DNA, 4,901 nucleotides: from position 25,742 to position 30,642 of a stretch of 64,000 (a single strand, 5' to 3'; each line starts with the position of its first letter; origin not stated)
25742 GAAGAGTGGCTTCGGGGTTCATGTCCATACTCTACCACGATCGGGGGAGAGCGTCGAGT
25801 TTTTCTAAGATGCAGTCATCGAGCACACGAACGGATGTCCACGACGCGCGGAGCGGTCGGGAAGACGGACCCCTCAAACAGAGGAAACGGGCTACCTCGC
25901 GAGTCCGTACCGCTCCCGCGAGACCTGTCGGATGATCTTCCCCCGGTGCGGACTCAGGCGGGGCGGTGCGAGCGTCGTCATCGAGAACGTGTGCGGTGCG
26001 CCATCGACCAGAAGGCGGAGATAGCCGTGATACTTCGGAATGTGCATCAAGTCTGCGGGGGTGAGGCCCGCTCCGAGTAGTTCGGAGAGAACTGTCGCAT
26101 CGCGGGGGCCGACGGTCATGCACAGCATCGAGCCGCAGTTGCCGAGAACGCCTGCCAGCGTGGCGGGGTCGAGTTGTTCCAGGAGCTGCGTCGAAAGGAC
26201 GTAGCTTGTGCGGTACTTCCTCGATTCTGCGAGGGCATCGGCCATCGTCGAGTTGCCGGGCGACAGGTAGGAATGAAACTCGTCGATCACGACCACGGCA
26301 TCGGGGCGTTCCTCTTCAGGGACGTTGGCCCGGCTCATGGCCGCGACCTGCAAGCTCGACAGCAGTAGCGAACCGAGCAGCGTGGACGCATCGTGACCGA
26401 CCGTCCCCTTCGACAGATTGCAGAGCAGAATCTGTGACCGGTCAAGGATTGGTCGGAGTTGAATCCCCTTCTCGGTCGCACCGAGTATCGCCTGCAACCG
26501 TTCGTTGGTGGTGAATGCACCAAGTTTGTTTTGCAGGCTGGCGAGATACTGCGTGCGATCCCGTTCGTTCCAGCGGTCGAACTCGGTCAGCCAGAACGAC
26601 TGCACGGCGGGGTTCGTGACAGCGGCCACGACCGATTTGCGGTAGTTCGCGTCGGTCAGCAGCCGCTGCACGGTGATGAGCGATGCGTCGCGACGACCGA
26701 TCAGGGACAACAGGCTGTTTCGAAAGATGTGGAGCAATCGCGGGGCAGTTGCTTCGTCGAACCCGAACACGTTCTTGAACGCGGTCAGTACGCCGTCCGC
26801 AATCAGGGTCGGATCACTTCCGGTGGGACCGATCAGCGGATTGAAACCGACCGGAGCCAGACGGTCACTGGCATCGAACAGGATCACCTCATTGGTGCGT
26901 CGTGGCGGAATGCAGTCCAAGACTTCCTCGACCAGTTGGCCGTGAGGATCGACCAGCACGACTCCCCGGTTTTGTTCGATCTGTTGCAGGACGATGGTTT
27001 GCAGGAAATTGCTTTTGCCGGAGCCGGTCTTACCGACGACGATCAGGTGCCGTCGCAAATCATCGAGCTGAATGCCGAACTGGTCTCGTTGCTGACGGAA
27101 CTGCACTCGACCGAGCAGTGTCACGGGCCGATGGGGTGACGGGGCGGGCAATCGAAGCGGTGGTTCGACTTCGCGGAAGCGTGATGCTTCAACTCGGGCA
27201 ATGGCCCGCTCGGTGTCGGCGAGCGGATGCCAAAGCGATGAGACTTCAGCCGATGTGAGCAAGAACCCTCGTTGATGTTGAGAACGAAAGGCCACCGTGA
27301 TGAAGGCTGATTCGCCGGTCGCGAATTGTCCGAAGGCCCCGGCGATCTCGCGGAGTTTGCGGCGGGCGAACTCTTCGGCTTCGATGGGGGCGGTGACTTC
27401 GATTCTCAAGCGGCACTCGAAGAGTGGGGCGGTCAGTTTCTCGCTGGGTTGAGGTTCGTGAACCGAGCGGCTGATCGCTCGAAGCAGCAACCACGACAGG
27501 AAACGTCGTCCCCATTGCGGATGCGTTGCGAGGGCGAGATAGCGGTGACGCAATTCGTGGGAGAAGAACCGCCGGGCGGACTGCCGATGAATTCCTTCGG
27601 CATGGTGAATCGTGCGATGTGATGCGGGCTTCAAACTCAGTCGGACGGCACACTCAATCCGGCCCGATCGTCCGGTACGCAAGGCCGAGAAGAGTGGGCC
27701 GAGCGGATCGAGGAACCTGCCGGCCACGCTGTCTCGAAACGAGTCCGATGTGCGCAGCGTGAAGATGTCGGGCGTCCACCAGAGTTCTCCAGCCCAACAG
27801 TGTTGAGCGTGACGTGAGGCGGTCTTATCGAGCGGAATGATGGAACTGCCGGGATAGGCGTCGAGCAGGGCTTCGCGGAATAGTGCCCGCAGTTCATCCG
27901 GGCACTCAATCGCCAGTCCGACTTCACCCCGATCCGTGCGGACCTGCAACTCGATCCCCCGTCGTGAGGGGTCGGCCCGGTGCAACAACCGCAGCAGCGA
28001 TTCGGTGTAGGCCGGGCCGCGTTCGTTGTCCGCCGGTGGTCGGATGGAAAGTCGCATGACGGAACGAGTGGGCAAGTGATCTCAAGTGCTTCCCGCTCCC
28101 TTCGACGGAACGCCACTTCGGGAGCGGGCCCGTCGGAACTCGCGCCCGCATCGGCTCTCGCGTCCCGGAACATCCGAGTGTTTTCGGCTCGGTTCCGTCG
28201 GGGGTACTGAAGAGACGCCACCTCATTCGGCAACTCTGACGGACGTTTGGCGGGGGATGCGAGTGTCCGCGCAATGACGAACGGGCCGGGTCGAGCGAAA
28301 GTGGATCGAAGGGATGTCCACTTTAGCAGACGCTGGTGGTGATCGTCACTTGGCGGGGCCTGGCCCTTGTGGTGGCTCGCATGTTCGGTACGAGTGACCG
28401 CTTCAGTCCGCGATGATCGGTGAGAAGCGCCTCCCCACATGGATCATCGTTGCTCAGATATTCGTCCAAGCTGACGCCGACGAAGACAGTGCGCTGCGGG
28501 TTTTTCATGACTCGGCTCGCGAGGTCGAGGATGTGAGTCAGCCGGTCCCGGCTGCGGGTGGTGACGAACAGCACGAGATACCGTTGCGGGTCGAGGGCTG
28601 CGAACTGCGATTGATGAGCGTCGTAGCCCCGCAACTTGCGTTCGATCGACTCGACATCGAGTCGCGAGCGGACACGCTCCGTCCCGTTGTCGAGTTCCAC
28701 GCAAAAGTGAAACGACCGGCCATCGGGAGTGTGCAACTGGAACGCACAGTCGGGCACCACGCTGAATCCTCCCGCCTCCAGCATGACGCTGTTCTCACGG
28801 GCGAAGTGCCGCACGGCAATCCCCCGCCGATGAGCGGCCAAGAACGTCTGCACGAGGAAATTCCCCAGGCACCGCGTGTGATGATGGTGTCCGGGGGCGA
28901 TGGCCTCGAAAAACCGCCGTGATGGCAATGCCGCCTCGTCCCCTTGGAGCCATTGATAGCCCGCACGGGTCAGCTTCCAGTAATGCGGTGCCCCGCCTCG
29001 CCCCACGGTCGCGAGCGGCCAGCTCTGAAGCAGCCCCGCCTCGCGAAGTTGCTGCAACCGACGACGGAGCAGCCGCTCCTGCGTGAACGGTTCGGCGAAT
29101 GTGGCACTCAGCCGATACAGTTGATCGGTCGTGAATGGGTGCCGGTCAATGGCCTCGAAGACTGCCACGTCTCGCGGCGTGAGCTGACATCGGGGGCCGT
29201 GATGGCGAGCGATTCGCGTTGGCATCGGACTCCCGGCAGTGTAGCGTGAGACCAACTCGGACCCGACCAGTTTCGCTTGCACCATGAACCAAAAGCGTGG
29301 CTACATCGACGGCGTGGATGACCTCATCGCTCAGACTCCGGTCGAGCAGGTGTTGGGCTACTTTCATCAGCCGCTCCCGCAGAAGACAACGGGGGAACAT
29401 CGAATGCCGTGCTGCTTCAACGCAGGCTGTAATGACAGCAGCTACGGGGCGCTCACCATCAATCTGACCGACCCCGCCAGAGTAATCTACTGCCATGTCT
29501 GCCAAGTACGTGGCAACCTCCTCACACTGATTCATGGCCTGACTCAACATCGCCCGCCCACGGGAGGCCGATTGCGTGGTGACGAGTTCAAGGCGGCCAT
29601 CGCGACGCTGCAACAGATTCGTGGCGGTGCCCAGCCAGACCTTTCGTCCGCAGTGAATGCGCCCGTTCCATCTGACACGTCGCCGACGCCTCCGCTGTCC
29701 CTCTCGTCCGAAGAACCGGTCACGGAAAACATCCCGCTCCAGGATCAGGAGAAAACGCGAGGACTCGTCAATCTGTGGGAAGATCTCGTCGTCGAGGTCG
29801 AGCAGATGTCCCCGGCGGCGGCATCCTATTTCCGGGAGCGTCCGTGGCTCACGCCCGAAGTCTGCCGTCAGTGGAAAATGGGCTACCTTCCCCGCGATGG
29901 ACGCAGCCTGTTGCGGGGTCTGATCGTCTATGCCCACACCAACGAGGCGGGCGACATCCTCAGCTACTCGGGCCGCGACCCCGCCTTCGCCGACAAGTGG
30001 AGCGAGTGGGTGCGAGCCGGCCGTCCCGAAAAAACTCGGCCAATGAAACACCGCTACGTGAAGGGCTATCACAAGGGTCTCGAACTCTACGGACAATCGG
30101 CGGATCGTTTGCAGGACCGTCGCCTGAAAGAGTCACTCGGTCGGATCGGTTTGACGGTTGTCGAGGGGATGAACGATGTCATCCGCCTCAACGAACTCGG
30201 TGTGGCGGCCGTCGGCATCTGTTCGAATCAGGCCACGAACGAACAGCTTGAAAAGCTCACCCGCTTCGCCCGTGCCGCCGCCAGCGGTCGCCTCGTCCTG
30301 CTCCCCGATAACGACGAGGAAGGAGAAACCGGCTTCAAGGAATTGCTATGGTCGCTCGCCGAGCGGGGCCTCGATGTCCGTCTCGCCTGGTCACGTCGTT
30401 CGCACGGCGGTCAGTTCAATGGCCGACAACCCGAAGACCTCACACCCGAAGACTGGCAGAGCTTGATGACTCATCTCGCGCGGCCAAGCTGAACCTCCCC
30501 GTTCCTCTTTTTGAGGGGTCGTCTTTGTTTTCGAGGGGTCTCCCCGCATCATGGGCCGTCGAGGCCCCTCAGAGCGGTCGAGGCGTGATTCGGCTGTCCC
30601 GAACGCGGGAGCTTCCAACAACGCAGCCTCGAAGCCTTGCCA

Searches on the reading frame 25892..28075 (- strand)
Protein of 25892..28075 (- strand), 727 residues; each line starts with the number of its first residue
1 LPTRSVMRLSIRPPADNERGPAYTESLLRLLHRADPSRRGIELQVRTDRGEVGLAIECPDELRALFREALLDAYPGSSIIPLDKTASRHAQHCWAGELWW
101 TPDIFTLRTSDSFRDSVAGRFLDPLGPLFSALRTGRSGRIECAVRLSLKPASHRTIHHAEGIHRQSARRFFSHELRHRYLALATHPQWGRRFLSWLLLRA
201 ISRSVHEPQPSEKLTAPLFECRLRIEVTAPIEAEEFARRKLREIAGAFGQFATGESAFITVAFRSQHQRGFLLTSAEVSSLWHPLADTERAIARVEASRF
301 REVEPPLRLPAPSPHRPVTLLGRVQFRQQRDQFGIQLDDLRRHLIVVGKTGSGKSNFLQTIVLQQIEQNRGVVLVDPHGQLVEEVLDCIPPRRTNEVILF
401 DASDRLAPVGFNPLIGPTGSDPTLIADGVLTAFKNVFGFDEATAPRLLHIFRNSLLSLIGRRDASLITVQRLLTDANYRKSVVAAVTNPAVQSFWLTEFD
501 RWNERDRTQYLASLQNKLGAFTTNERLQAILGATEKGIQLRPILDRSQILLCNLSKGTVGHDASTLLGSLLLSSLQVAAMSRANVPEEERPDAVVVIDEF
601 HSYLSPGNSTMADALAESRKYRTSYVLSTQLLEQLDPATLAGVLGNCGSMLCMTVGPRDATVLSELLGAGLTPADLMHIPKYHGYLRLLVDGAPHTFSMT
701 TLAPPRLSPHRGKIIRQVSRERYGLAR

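Call 64: search_protein_families(library=pfam, proteins=[window:25892-28075:-], max_evalue=0.001)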
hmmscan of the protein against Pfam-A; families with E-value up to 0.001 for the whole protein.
window:25892-28075:- (727 aa): 6 families
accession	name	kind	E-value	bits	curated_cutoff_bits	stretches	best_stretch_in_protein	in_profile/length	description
PF01935.23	DUF87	-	3.3e-09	37.6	23.2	1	333-379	14-62/220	Helicase HerA, central domain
PF10412.15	TrwB_AAD_bind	-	4.7e-09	36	20.5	1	341-386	15-60/387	Type IV secretion-system coupling protein DNA-binding domain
PF01580.24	FtsK_SpoIIIE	-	9.1e-06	25.7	24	1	323-363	21-61/221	FtsK/SpoIIIE family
PF00270.35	DEAD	-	9.8e-05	22.6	26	0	342-386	15-62/167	DEAD/DEAH box helicase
PF13401.12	AAA_22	-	0.00011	22.9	27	0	341-378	5-42/130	AAA domain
PF12846.13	AAA_10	-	0.00053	19.6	27.5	0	343-380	23-60/362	AAA-like domain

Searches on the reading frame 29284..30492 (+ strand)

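Call 64: search_protein_families(library=pfam, proteins=[window:29284-30492:+], max_evalue=0.001)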
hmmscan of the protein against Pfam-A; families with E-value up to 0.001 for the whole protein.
window:29284-30492:+ (402 aa): 3 families
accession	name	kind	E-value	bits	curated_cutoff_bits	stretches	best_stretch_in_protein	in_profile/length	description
PF13155.12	Toprim_2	-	2.2e-06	28.4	22.1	1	292-368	2-76/88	Toprim-like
PF13662.12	Toprim_4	-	0.00086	19.9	25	0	291-366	4-82/85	Toprim domain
PF01751.28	Toprim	-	0.00097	19.7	23.1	0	290-356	2-78/96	Toprim domain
